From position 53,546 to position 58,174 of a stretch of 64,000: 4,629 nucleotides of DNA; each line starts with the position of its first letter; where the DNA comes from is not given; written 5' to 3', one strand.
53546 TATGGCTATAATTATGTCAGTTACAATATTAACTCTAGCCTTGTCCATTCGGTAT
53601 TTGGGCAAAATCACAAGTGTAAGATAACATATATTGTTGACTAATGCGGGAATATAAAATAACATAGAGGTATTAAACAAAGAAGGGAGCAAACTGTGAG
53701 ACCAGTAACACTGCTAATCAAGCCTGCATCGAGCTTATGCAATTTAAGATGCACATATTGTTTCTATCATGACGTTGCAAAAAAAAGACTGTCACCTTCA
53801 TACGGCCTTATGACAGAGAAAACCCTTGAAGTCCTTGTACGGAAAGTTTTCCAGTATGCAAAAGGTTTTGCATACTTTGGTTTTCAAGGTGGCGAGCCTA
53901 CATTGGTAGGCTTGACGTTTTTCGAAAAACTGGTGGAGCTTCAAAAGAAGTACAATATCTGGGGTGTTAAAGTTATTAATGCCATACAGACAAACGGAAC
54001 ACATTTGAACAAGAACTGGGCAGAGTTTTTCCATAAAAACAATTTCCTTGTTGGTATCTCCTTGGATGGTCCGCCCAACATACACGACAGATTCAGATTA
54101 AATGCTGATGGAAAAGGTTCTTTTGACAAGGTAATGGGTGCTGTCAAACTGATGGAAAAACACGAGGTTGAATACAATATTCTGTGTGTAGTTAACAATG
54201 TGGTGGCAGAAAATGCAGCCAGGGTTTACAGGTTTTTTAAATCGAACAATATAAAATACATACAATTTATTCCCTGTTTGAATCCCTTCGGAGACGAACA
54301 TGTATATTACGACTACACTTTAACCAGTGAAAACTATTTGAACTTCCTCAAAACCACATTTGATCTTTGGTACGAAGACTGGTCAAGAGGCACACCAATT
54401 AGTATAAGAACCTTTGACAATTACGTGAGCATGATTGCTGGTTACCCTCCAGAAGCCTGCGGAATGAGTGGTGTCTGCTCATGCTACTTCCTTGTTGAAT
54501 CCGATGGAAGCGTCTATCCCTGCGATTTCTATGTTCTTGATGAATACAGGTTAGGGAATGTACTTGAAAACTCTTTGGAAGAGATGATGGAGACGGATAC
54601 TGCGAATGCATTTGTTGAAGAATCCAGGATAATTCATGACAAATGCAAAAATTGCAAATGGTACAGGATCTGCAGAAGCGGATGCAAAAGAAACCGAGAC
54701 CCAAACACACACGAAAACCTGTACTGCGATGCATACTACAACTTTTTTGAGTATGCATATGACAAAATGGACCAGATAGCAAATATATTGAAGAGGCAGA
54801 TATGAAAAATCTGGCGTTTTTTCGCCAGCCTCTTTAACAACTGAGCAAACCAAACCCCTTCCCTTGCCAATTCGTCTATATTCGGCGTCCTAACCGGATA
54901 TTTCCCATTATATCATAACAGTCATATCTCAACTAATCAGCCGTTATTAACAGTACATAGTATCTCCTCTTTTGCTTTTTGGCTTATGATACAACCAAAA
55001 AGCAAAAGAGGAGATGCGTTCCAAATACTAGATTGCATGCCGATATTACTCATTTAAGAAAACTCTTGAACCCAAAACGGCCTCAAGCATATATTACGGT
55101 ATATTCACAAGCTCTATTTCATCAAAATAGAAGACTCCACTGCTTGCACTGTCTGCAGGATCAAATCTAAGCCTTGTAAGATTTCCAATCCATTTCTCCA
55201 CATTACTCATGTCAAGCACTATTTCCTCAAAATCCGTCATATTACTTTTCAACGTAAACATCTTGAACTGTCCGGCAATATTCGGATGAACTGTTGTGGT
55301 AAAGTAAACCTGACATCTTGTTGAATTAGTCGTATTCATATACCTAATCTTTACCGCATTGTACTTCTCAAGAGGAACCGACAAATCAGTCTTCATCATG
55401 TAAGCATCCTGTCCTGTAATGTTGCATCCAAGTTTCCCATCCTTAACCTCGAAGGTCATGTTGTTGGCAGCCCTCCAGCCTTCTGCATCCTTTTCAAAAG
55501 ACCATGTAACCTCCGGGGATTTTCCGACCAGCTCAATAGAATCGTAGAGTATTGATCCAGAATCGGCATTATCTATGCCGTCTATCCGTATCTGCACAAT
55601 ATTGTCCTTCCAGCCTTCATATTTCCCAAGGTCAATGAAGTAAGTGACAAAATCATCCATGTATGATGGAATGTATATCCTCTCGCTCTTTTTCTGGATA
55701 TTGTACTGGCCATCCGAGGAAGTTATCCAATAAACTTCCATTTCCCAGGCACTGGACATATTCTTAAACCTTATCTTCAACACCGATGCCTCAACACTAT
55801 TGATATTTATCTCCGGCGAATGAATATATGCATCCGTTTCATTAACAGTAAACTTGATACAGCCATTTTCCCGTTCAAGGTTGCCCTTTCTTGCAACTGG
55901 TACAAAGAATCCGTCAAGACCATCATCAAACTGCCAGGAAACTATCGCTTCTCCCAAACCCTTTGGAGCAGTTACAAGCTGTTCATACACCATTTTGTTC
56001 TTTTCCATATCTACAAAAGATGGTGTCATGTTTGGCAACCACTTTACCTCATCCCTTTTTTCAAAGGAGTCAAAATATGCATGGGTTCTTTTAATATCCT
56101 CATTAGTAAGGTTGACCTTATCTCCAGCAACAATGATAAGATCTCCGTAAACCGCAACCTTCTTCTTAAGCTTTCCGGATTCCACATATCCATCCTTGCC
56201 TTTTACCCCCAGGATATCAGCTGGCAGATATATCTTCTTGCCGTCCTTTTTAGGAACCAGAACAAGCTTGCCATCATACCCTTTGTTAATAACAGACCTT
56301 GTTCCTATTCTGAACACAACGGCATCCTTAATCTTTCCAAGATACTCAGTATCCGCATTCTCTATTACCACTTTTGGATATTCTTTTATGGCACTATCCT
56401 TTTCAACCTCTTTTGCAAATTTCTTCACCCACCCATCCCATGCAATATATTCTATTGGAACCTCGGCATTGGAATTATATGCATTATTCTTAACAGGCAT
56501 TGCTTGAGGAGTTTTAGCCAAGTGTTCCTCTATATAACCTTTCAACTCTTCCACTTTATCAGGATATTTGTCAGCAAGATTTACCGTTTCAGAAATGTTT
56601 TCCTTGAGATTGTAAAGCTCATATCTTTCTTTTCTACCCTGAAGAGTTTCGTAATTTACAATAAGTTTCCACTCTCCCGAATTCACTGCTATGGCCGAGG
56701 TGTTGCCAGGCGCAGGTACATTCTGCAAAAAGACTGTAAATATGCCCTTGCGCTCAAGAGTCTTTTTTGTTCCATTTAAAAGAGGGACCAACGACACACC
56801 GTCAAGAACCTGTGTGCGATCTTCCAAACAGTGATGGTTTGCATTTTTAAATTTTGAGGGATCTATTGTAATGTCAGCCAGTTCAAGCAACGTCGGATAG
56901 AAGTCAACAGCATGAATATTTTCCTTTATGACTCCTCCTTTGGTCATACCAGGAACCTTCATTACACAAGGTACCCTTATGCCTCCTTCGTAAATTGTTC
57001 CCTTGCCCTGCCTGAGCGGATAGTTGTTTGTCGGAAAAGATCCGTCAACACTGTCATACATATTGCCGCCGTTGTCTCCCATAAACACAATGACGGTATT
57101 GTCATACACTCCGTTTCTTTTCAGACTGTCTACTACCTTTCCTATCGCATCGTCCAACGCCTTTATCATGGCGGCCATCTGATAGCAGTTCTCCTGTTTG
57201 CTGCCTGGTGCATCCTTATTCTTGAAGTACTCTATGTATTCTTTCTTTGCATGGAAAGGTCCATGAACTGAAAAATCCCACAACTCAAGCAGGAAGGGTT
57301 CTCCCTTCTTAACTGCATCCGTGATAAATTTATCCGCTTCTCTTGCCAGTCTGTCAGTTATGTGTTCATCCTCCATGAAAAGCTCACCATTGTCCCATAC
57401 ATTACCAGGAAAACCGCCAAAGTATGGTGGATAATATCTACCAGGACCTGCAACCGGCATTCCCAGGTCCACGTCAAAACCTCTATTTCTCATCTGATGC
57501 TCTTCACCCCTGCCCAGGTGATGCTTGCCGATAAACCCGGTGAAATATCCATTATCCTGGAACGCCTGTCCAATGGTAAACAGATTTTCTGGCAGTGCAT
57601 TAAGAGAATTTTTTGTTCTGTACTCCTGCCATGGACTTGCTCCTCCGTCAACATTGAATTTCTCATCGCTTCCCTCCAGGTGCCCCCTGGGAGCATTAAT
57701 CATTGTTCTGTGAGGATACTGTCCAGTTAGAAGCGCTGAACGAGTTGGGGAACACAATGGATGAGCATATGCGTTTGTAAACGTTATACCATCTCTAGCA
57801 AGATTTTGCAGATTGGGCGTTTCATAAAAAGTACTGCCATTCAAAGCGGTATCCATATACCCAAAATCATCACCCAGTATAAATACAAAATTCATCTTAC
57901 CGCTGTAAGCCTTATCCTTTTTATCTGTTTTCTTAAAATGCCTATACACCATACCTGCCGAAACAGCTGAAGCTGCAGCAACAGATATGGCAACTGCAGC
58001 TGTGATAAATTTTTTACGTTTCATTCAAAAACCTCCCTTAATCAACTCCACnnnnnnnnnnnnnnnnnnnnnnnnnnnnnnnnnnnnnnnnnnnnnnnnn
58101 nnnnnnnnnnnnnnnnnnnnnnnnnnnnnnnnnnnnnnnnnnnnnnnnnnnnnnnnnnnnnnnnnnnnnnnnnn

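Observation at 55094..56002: Unassigned ~150-aa 'KIRFKN/IELV' domain: duplicated at the C-terminus of the large sulfatase and standalone on two anchored exoproteins at opposite ends of the window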

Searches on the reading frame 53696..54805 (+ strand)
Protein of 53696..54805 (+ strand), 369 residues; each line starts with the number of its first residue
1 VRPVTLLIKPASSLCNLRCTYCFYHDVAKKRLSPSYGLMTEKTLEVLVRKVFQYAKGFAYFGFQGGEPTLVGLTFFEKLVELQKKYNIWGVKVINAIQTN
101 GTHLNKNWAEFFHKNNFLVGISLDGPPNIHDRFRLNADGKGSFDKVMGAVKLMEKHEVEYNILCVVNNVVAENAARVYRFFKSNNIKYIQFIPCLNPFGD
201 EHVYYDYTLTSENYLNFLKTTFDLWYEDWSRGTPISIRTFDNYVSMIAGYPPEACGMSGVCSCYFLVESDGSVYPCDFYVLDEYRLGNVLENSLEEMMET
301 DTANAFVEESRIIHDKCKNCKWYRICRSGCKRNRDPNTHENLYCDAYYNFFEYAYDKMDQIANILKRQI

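Call 14: search_protein_families(library=pfam, proteins=[window:53696-54805:+], max_evalue=0.0001)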
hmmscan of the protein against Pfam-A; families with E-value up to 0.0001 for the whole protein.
window:53696-54805:+ (369 aa): 2 families
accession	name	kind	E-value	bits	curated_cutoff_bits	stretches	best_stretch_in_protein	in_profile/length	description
PF04055.27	Radical_SAM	-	5.8e-16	59.6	29.5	1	14-169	6-154/166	Radical SAM superfamily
PF13186.11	SPASM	-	4.2e-11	43.4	21.5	1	262-321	5-67/67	Iron-sulfur cluster-binding domain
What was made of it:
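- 53696..54805 (+): Anaerobic sulfatase-maturating enzyme, which activates the Cys-type sulfatases. Radical_SAM plus SPASM domains (call 14).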

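Call 80: search_protein_families(library=ncbifam, proteins=[window:53696-54805:+], max_evalue=1e-10)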
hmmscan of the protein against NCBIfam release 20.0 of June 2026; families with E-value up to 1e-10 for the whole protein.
window:53696-54805:+ (369 aa): 46 families (the best 25 are shown)
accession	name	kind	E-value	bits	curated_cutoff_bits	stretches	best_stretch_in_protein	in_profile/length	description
NF010321.0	PRK13758.1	equivalog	4.1e-144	480.3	441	1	1-366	1-370/370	anaerobic sulfatase-maturase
TIGR03942.1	sulfatase_rSAM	equivalog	2.9e-121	405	349.45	1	6-363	2-362/363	anaerobic sulfatase maturase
NF010308.0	PRK13745.1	equivalog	3.6e-75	253.4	484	1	2-366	11-393/412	anaerobic sulfatase-maturation protein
NF041298.1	rSAM_mat_DynA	equivalog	2e-71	240.8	450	1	7-358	4-353/356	dynobactin maturation radical SAM/SPASM protein DynA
NF041300.1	rSAM_mat_DarW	exception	5.7e-57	193.4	650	1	7-337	43-373/415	radical SAM/SPASM peptide maturase DarW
NF038005.1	rSAM_mat_DarE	equivalog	2.2e-52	178.3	650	1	9-341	78-412/432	darobactin maturation radical SAM/SPASM protein DarE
NF041707.1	rSAM_YhhB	equivalog_domain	2.8e-46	158.1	445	1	5-357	3-364/369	cyclophane-forming radical SAM/SPASM peptide maturase YhhB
TIGR04261.1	rSAM_GlyRichRpt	subfamily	2.1e-43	148.7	310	1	11-334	3-331/363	cyclophane-forming radical SAM/SPASM peptide maturase GrrM/OscB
NF047865.1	rSAM_PapB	equivalog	2.8e-39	135.3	340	1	12-333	10-319/330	PapB family radical SAM/SPASM ranthipeptide maturase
TIGR04269.1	SAM_SPASM_FxsB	subfamily_domain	3.4e-37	128.3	370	1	11-334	8-337/363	FxsB family cyclophane-forming radical SAM/SPASM peptide maturase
NF041718.1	rSAM_phane_AMC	equivalog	1.4e-35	123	425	1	4-334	6-331/362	cyclophane-forming radical SAM peptide maturase AmcB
TIGR04083.1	rSAM_pep_methan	hypoth_equivalog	3.6e-35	121.5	300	1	15-359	10-344/376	TIGR04083 family peptide-modifying radical SAM enzyme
TIGR04068.1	rSAM_ocin_clost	equivalog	4.2e-31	108.3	500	1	13-335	92-425/462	Cys-rich peptide radical SAM maturase CcpM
TIGR04496.1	rSAM_XyeB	equivalog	4.7e-31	107.8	450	1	11-349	10-360/385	cyclophane-forming radical SAM/SPASM peptide maturase XyeB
TIGR04163.1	rSAM_cobopep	equivalog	2.1e-30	105.8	375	1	3-356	63-417/428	peptide-modifying radical SAM enzyme CbpB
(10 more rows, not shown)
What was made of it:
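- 53696..54805 (+): NCBIfam PRK13758 at 480 bits, above its cutoff of 441 (call 80).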

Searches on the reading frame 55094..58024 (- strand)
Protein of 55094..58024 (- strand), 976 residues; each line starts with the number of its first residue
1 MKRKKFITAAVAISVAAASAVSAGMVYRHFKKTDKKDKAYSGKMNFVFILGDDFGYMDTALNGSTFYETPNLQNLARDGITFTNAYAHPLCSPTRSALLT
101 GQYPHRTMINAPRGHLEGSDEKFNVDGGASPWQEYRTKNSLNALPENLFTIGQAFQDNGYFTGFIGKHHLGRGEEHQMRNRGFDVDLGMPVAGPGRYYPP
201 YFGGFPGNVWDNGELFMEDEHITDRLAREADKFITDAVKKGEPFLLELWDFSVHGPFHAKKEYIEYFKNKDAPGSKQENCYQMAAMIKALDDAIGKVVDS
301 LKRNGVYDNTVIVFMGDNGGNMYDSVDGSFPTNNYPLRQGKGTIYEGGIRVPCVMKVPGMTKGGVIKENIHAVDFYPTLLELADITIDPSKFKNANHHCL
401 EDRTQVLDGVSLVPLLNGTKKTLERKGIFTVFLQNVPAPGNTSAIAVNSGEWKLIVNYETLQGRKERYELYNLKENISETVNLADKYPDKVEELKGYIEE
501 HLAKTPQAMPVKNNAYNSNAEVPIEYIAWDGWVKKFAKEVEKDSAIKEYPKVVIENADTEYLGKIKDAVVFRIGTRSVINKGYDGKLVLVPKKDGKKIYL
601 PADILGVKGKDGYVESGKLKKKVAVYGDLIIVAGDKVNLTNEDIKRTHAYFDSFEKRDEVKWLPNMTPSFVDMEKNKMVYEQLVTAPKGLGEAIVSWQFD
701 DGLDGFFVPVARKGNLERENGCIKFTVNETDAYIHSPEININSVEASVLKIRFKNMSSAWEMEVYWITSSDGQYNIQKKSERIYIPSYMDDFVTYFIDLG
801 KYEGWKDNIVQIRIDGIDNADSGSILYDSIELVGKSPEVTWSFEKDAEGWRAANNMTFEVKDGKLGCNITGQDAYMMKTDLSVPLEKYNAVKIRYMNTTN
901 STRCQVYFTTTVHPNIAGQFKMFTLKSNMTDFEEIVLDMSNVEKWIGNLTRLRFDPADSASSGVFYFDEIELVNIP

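Call 4: search_protein_families(library=pfam, proteins=[window:55094-58024:-], max_evalue=1)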
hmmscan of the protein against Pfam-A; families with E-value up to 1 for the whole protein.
window:55094-58024:- (976 aa): 6 families
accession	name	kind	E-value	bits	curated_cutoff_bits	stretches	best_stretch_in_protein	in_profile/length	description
PF00884.28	Sulfatase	-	1.3e-54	186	25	1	45-385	2-301/301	Sulfatase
PF16347.10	SGSH_C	-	5.2e-11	43.4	29.3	1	341-503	8-149/154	N-sulphoglucosamine sulphohydrolase, C-terminal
PF01663.27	Phosphodiest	-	7.1e-09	36.1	23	1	68-352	19-249/342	Type I phosphodiesterase / nucleotide pyrophosphatase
PF04185.19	Phosphoesterase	-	0.00067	19.4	23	1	287-368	258-338/356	Phosphoesterase family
PF02995.22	DUF229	-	0.027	13.6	25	1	284-321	307-344/496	Protein of unknown function (DUF229)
PF07394.17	DUF1501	-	0.035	13.7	27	1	283-319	264-300/390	Protein of unknown function (DUF1501)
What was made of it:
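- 55094..58024 (-): 976-aa sulfatase gene. It has an N-terminal hydrophobic signal or anchor, an S1 formylglycine-type catalytic domain (CSPTR motif), an unassigned linker and two C-terminal copies of the domain. Pfam Sulfatase 1.3e-54 and SGSH_C (call 4).
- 56516..57892 (-): Sulfatase catalytic region (residues 45-503). Pfam PF00884 at 45-385 and PF16347 at 341-503 (call 4).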

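Call 25: search_protein_families(library=ncbifam, proteins=[window:55094-58024:-], max_evalue=0.1)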
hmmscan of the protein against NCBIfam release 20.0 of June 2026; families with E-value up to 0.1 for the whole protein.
window:55094-58024:- (976 aa): 8 families
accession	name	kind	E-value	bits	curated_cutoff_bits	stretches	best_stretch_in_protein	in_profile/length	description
NF010322.0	PRK13759.1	equivalog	7.2e-28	97.3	481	2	285-504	272-459/486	arylsulfatase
TIGR03417.1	chol_sulfatase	equivalog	7.8e-26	91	433.45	2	285-501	257-436/500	choline-sulfatase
NF045661.1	HdlasePehA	equivalog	1.6e-16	60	900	2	284-386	285-378/506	phosphoric/sulfuric ester hydrolase PehA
NF052527.1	Mn_arylsulf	exception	2.3e-13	49.9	850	2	285-514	269-463/479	manganese-dependent arylsulfatase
NF053595.1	LptchSynLtaSGpos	equivalog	1.1e-10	40.7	970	1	240-385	391-528/626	lipoteichoic acid synthase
NF038282.1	LapC_YejM_PbgA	exception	0.0027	16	825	1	263-363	394-481/584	LPS biosynthesis-modulating metalloenzyme YejM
NF009027.0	PRK12363.1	equivalog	0.025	13.2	572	0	237-317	316-391/703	phosphoglycerol transferase I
NF051873.1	AlkPhosPhoY32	equivalog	0.025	13.1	1000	1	71-111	46-89/539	alkaline phosphatase PhoY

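Call 55: find_encoding_contigs(protein=window:55097-58024:-, flank=3000, max_places=4)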
Protein window:55097-58024:- (976 aa): 22 contigs read that carry it; 4 places shown.
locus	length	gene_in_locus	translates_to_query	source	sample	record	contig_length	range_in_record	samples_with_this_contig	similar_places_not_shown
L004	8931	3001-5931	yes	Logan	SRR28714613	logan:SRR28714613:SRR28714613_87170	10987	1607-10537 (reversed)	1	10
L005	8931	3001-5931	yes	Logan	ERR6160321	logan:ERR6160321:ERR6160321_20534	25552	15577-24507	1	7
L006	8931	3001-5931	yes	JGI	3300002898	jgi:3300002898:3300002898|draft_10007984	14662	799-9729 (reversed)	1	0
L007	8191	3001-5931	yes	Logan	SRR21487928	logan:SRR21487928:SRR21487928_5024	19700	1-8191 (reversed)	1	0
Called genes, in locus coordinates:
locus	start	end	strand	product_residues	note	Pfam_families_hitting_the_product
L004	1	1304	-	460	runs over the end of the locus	-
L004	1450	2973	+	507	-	PF00884:Sulfatase, PF01663:Phosphodiest, PF16347:SGSH_C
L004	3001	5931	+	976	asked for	PF00884:Sulfatase, PF01663:Phosphodiest, PF16347:SGSH_C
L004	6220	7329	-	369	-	PF04055:Radical_SAM, PF13186:SPASM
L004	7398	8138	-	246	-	PF01061:ABC2_membrane, PF12698:ABC2_membrane_3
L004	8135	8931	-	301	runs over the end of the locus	PF00005:ABC_tran, PF13304:AAA_21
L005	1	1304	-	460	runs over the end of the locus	-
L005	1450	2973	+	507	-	PF00884:Sulfatase, PF01663:Phosphodiest, PF16347:SGSH_C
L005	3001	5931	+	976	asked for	PF00884:Sulfatase, PF01663:Phosphodiest, PF16347:SGSH_C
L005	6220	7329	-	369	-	PF04055:Radical_SAM, PF13186:SPASM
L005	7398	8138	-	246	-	PF01061:ABC2_membrane, PF12698:ABC2_membrane_3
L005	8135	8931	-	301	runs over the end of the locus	PF00005:ABC_tran, PF13304:AAA_21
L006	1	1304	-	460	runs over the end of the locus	-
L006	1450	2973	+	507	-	PF00884:Sulfatase, PF01663:Phosphodiest, PF16347:SGSH_C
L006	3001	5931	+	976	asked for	PF00884:Sulfatase, PF01663:Phosphodiest, PF16347:SGSH_C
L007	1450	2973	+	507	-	PF00884:Sulfatase, PF01663:Phosphodiest, PF16347:SGSH_C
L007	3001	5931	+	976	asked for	PF00884:Sulfatase, PF01663:Phosphodiest, PF16347:SGSH_C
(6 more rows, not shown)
